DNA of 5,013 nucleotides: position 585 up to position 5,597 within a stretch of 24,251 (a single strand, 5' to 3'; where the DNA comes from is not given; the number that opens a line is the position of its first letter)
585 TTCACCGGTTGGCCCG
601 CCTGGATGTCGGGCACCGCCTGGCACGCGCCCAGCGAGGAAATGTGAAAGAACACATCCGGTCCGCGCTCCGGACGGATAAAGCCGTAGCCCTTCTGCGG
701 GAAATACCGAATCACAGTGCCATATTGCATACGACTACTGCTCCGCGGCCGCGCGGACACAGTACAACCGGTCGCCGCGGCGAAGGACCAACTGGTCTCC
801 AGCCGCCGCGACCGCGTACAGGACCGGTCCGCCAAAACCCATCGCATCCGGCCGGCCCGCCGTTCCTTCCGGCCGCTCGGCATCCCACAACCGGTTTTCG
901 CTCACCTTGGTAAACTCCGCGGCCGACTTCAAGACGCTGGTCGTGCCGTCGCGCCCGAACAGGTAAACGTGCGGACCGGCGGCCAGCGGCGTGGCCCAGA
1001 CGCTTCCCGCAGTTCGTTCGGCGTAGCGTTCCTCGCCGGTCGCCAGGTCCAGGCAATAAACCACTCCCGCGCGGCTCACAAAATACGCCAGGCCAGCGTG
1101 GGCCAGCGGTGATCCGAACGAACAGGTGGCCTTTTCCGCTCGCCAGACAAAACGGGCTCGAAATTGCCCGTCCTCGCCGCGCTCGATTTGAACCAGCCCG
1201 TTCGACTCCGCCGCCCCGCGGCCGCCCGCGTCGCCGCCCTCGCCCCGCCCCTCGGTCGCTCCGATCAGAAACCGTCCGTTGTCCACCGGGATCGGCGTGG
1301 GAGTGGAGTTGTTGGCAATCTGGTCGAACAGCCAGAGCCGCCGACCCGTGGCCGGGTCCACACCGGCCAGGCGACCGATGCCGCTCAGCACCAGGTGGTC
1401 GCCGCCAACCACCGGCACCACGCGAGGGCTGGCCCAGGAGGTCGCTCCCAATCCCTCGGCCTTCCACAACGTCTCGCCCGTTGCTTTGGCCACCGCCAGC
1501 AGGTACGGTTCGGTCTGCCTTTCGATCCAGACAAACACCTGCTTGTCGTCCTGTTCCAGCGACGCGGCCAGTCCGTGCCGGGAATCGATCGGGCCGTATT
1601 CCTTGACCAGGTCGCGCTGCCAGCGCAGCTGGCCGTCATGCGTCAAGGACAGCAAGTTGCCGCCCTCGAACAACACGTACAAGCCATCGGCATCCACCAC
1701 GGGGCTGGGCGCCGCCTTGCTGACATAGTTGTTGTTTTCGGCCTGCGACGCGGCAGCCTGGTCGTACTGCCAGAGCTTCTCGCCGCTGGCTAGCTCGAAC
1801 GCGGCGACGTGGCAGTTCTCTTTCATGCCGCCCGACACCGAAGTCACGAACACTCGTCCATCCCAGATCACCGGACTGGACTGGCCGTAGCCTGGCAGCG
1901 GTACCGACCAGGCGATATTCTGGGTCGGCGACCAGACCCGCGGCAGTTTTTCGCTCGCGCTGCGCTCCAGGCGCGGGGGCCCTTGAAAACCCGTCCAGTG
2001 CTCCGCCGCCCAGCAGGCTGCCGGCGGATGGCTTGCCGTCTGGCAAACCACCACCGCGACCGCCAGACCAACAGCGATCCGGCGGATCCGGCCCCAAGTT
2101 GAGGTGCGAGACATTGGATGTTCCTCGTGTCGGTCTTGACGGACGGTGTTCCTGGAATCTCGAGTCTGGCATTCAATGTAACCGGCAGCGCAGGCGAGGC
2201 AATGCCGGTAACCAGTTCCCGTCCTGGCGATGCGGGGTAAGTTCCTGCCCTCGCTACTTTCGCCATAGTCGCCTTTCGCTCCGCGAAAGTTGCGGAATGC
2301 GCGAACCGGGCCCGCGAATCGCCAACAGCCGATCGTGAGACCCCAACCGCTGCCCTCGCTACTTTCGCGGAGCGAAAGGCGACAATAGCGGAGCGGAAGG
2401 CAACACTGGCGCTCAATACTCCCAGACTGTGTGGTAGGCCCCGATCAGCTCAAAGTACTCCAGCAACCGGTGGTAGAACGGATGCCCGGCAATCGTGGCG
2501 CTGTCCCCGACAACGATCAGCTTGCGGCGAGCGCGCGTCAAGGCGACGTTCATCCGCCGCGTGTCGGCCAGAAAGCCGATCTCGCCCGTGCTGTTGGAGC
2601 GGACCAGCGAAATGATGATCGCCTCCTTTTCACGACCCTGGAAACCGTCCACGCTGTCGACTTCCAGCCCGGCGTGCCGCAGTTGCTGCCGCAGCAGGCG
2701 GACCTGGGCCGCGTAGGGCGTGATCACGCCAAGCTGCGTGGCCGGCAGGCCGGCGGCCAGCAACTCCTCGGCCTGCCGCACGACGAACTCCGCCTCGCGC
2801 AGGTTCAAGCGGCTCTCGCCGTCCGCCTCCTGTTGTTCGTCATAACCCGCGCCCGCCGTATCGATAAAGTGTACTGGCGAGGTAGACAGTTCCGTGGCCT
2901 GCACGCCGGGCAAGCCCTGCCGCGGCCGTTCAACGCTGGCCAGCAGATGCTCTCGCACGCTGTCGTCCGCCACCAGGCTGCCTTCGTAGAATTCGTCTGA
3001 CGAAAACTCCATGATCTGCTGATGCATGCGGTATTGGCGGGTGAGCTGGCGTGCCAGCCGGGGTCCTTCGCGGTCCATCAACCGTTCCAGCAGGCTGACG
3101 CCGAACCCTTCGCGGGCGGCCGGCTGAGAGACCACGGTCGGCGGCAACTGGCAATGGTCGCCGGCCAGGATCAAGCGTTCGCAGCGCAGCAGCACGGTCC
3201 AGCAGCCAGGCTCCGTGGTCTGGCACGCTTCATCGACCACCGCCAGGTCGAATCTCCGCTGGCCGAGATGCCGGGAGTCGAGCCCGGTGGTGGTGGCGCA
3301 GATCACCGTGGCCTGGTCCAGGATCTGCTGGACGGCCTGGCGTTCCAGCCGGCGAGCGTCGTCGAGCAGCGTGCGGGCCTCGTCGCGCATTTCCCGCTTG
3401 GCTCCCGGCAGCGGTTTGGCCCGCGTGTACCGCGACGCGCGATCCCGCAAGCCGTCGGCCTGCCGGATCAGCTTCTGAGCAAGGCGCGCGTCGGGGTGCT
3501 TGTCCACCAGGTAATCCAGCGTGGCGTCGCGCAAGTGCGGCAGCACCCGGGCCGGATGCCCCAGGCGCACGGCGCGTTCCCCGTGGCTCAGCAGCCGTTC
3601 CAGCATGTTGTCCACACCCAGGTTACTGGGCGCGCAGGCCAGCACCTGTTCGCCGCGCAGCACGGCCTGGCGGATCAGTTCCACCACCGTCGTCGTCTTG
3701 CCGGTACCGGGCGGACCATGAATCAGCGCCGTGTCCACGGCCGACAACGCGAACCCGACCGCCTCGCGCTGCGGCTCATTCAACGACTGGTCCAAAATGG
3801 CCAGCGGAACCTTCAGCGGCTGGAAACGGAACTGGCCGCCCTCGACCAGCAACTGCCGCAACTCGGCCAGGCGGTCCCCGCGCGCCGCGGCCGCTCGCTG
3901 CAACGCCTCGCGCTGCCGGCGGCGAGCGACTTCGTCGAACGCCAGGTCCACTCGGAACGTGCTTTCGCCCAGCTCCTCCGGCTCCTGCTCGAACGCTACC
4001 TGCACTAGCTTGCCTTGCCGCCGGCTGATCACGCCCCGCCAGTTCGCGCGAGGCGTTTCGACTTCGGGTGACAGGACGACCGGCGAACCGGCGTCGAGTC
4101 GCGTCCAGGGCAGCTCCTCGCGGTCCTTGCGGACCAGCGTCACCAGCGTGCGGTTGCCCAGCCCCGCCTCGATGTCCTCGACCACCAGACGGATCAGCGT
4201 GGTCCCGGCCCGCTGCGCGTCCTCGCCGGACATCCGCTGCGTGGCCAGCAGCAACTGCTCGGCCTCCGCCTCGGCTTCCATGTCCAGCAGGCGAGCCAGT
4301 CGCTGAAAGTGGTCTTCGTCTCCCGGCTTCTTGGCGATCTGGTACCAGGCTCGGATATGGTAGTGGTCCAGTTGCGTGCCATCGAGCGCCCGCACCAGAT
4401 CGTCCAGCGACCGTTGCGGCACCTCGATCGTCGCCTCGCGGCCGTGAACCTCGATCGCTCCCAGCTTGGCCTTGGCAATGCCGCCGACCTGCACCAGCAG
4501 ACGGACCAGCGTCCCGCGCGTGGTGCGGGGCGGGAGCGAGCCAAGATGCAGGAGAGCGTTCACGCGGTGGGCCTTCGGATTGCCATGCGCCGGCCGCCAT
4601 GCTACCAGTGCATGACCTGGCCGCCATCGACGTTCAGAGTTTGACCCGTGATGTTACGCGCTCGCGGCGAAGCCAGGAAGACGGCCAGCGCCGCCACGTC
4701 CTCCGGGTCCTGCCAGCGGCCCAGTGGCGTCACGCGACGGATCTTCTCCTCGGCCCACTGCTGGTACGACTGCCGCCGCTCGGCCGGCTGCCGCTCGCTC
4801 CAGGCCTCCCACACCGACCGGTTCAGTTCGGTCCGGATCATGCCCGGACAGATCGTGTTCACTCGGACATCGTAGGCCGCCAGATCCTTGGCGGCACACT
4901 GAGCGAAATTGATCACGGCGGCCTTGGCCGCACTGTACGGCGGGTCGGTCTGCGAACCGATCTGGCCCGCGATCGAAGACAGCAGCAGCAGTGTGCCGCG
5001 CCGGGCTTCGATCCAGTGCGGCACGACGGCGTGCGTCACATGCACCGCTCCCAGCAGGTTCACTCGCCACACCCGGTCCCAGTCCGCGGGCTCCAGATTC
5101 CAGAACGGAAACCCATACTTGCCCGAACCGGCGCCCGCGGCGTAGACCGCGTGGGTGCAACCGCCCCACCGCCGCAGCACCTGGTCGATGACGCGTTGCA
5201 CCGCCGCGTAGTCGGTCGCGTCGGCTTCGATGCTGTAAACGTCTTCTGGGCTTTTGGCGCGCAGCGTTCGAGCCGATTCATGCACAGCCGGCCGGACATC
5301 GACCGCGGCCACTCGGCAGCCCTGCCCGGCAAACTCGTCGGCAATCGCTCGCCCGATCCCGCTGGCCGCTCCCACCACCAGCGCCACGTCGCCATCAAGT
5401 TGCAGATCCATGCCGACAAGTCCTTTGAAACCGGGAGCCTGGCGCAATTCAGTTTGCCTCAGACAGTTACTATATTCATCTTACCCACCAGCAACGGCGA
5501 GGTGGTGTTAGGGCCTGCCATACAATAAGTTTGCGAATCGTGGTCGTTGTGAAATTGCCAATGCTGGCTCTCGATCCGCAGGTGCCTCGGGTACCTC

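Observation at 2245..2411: Dispersed palindromic repeat family (core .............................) at intergenic gene boundaries, here as an inverted pair about 70 bp apart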

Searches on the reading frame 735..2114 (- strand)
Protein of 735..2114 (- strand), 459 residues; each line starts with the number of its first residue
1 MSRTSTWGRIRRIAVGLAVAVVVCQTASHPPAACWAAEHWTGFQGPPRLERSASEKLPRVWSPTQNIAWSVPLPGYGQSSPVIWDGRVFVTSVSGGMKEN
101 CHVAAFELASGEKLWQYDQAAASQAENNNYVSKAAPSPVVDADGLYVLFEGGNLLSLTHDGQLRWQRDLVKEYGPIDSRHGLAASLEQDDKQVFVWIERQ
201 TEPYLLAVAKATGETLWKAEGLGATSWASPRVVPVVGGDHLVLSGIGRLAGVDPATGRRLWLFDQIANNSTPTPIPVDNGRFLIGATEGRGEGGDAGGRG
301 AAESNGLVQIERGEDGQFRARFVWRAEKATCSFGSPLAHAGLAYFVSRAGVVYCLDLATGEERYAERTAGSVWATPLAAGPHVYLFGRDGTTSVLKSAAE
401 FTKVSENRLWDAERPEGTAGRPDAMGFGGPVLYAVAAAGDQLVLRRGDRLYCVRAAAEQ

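Call 10: search_protein_families(library=pfam, proteins=[window:735-2114:-])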
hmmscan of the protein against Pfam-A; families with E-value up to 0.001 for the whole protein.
window:735-2114:- (459 aa): 3 families
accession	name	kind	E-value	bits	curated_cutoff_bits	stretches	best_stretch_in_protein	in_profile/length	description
PF13360.13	PQQ_2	-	3.4e-28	99.3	27.6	3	65-169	53-146/233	Outer membrane protein assembly factor BamB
PF01011.28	PQQ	-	1.3e-08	34.4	26.7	0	78-126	163-215/595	Glucose/ethanol/alcohol dehydrogenase, beta-propeller domain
PF13570.13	Beta-prop_ACSF4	-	1.4e-07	31.7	133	0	64-233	164-311/329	Beta-alanine-activating enzyme, beta-propeller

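Call 47: find_encoding_contigs(protein=window:738-2114:-, flank=10000, max_places=2)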
Protein window:738-2114:- (459 aa): 1 contig read that carries it; 1 place shown.
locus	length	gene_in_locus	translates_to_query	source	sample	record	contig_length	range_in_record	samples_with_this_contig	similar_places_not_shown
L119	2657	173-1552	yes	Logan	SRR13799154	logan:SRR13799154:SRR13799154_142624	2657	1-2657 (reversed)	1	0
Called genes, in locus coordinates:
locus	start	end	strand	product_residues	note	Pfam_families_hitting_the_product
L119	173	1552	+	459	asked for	PF13360:PQQ_2, PF13570:Beta-prop_ACSF4 (faint), PF01011:PQQ (faint), PF13360:PQQ_2 (weak)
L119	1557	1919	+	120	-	PF00313:CSD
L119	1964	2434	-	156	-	PF02367:TsaE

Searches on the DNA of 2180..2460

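Call 15: search_rna_families(source=window, start=2180, end=2460, threshold=evalue, max_evalue=10, show_alignments=3)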
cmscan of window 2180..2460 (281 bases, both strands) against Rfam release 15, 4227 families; matches with E-value up to 10: 2.
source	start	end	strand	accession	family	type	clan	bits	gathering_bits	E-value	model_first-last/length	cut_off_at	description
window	2268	2383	+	RF03606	mir-2071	Gene; miRNA;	-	20.5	100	0.024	1-74/74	no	mir-2071 microRNA precursor family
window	2210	2282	-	RF00383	IS1222_FSE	Cis-reg; frameshift_element;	-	11.9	45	6.2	1-118/118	no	Insertion sequence IS1222 ribosomal frameshifting element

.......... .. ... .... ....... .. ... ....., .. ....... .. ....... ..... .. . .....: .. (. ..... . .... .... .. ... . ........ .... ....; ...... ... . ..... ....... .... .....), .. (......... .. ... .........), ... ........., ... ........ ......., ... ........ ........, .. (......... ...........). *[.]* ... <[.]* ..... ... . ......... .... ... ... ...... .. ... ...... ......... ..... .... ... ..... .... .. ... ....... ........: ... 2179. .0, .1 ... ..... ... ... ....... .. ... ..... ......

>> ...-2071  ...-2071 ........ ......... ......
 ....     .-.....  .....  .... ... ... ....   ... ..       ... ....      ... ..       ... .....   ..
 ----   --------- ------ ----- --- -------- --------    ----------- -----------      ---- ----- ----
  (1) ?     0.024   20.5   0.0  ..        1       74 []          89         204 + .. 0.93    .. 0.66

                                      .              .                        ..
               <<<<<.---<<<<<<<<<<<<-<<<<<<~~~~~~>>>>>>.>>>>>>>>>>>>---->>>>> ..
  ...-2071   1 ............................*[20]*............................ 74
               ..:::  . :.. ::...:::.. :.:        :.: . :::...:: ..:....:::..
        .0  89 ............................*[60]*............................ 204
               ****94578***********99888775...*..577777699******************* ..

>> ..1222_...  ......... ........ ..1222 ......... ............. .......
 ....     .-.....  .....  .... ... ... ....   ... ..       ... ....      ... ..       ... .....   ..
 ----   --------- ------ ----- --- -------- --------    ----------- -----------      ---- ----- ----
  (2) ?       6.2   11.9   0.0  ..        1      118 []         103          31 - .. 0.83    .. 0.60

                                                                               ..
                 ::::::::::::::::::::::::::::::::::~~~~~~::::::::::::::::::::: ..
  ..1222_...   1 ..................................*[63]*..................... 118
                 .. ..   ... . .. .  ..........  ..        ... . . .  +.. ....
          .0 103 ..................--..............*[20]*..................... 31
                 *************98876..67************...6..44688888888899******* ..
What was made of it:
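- On Any Rfam RNA family: The only hit below threshold was a spurious mir-2071 match, 20.5 bits against 100 (call 15).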

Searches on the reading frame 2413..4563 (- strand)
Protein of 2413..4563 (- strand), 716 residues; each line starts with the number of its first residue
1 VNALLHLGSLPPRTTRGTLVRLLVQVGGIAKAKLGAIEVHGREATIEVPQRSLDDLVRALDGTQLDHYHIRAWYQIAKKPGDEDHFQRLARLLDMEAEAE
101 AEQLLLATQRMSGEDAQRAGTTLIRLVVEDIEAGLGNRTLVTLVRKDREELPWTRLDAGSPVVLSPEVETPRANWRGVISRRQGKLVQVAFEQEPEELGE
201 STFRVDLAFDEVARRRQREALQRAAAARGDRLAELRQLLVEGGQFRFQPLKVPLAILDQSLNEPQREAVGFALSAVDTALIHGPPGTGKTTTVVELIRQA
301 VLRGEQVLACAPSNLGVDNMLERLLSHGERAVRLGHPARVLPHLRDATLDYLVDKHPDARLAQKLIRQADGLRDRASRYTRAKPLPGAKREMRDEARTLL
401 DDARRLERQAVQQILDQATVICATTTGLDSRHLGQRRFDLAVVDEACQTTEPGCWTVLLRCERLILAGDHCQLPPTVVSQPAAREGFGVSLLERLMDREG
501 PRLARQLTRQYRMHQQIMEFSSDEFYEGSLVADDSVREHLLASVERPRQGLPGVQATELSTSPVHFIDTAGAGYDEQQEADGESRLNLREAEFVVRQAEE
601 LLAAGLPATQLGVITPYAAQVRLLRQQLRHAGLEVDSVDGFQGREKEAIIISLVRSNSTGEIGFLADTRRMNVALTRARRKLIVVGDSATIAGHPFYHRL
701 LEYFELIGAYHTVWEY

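Call 10: search_protein_families(library=pfam, proteins=[window:2413-4563:-])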
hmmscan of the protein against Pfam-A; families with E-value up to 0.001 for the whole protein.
window:2413-4563:- (716 aa): 9 families
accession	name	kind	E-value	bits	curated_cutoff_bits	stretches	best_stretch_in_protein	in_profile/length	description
PF13087.12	AAA_12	-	1.9e-60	204.3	27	1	488-688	2-194/195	AAA domain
PF13086.12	AAA_11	-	1.6e-59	202.2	27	1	261-480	2-257/257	AAA domain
PF13604.12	AAA_30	-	1.2e-11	45.2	27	1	261-324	2-66/191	AAA domain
PF21138.3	SMUBP-2_HCS1_1B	-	3.7e-10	40.1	27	1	91-197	6-115/129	Helicase SMUBP-2/HCS1, 1B domain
PF13245.12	AAA_19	-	4e-10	40.4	25.1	1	265-476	1-132/134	AAA domain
PF01443.25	Viral_helicase1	-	2.6e-09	37.7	21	0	615-685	162-227/228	Viral superfamily 1 RNA helicase core domain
PF03880.21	DbpA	-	1.6e-06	28.5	25.6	1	15-68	13-66/72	DbpA RNA binding domain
PF13191.12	AAA_16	-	9.6e-05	23.4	32.6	1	278-373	26-128/167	AAA ATPase domain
PF13401.12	AAA_22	-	0.00028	21.7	27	0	280-327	9-57/130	AAA domain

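Call 71: find_homologous_proteins(query=window:2416-4563:-, max_evalue=1e-50)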
Query window:2416-4563:- (716 aa): 6251 proteins with E <= 1e-50 among 8000 candidates; the best 120 are listed.
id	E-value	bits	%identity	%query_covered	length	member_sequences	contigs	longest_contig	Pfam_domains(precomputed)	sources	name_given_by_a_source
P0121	0.0e+0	1570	100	100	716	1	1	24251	PF13087.13,PF13086.13,PF03880.22,PF01443.25,PF13604.13,PF13245.13,PF21138.4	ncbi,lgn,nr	ncbi:MAG: AAA family ATPase [Pirellulaceae bacterium]|nr:AAA family ATPase [Pirellulaceae bacterium]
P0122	0.0e+0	1160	73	100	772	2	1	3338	PF13087.13,PF13086.13,PF03880.22,PF01443.25,PF13604.13,PF13245.13,PF21138.4,PF13401.13,PF20720.4,PF13191.13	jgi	jgi:ATP-dependent RNA/DNA helicase IGHMBP2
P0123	1.1e-282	958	64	99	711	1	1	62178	PF13087.13,PF13086.13,PF05127.22,PF00270.36,PF03880.22,PF01443.25,PF13604.13,PF13245.13,PF21138.4,PF04851.22,PF00580.28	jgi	jgi:ATP-dependent RNA/DNA helicase IGHMBP2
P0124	7.1e-279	945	63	100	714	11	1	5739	PF13087.13,PF13086.13,PF03880.22,PF01443.25,PF13604.13,PF13245.13,PF21138.4,PF13191.13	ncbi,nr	ncbi:MAG: AAA family ATPase [Planctomycetales bacterium]|nr:AAA family ATPase [Planctomycetales bact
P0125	3.3e-278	943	63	100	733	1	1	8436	PF13087.13,PF13086.13,PF03880.22,PF01443.25,PF13604.13,PF13245.13,PF21138.4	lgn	-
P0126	8.0e-278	942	63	100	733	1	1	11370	PF13087.13,PF13086.13,PF05127.22,PF03880.22,PF01443.25,PF13604.13,PF13245.13,PF21138.4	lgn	-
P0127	9.3e-278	941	63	100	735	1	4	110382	PF13087.13,PF13086.13,PF05127.22,PF03880.22,PF01443.25,PF13604.13,PF13245.13,PF21138.4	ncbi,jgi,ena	-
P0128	2.1e-277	940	63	100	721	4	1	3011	PF13087.13,PF13086.13,PF03880.22,PF01443.25,PF13604.13,PF13245.13,PF21138.4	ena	-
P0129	5.2e-277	939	64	100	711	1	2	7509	PF13087.13,PF13086.13,PF03880.22,PF01443.25,PF13604.13,PF13245.13,PF21138.4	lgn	-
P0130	5.6e-276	936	64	100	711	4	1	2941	PF13087.13,PF13086.13,PF03880.22,PF01443.25,PF13604.13,PF13245.13,PF21138.4,PF13401.13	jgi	jgi:superfamily I DNA and/or RNA helicase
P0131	4.3e-273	926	63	100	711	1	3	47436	PF13087.13,PF13086.13,PF03880.22,PF01443.25,PF13604.13,PF13245.13,PF21138.4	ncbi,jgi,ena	-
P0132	4.8e-273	926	62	100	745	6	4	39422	PF13087.13,PF13086.13,PF05127.22,PF03880.22,PF01443.25,PF13604.13,PF13245.13,PF21138.4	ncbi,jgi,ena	-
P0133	6.6e-272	922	63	99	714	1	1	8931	PF13087.13,PF13086.13,PF05127.22,PF03880.22,PF01443.25,PF13604.13,PF13245.13,PF21138.4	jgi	jgi:hypothetical protein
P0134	4.9e-271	919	62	100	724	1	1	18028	PF13087.13,PF13086.13,PF03880.22,PF01443.25,PF13604.13,PF13245.13,PF21138.4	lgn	-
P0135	8.9e-271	918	62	100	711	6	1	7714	PF13087.13,PF13086.13,PF05127.22,PF03880.22,PF01443.25,PF13604.13,PF13245.13,PF21138.4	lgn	-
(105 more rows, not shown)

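Call 82: find_encoding_contigs(protein=P0123, flank=4000, max_places=1)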
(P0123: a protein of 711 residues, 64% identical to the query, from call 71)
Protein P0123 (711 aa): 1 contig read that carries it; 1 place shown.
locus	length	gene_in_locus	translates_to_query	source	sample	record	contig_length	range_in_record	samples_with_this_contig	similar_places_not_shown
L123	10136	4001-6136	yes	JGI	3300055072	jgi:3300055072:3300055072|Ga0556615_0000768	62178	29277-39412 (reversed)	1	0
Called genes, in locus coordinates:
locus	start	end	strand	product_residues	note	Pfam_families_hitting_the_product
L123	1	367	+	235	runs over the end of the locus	-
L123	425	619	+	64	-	-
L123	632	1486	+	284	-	-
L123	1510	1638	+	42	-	-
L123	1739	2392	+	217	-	PF11667:DUF3267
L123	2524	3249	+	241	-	PF00106:adh_short, PF01370:Epimerase, PF08659:KR (weak), PF13561:adh_short_C2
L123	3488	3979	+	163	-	PF12973:Cupin_7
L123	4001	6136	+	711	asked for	PF03880:DbpA, PF21138:SMUBP-2_HCS1_1B, PF04851:ResIII (faint), PF00270:DEAD (faint), PF13086:AAA_11, PF13245:AAA_19, PF13604:AAA_30, PF13087:AAA_12, +3 more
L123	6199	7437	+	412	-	PF13360:PQQ_2, PF13570:Beta-prop_ACSF4 (faint), PF01011:PQQ (faint), PF13360:PQQ_2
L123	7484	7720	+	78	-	-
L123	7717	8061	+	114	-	PF02452:PemK_toxin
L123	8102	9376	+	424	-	PF01408:GFO_IDH_MocA, PF22725:GFO_IDH_MocA_C3 (faint), PF19051:GFO_IDH_MocA_C2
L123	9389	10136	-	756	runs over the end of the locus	PF02026:RyR, PF20308:TPR-S, PF13281:MAP3K_TRAF_bd, PF00211:Guanylate_cyc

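Call 83: find_encoding_contigs(protein=P0122, flank=4000, max_places=1)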
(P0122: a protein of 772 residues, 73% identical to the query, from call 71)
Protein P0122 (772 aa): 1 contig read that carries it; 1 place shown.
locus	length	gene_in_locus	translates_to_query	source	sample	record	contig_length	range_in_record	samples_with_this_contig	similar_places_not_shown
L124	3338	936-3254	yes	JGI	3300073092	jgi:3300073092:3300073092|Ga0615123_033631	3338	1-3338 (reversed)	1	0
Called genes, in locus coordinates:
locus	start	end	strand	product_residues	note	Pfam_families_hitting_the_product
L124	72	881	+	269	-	PF00106:adh_short, PF08659:KR, PF13561:adh_short_C2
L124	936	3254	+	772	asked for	PF03880:DbpA (weak), PF13401:AAA_22 (faint), PF21138:SMUBP-2_HCS1_1B, PF13086:AAA_11, PF13191:AAA_16 (weak), PF13245:AAA_19, PF13604:AAA_30, PF13087:AAA_12, +2 more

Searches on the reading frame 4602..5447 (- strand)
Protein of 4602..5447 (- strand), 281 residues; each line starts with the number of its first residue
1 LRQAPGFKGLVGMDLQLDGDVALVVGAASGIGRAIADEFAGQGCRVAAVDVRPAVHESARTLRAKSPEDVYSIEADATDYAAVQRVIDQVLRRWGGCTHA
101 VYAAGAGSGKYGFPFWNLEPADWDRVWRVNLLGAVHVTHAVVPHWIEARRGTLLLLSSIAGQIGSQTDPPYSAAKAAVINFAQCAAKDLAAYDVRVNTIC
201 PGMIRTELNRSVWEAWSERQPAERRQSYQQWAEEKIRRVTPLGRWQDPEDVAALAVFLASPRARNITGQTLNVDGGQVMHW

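Call 10: search_protein_families(library=pfam, proteins=[window:4602-5447:-])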
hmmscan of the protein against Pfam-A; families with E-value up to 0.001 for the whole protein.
window:4602-5447:- (281 aa): 4 families
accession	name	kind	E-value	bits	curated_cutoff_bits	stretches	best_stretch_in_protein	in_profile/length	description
PF13561.12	adh_short_C2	-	2.8e-56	191.2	27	1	26-276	1-234/236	Enoyl-(Acyl carrier protein) reductase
PF00106.31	adh_short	-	3.6e-47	160.8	26.6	1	21-214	2-192/195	short chain dehydrogenase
PF08659.16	KR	-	3e-13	50.5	22.6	1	22-184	3-162/180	KR domain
PF01370.27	Epimerase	-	7.9e-07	29.2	20.9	1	22-185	1-156/240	NAD dependent epimerase/dehydratase family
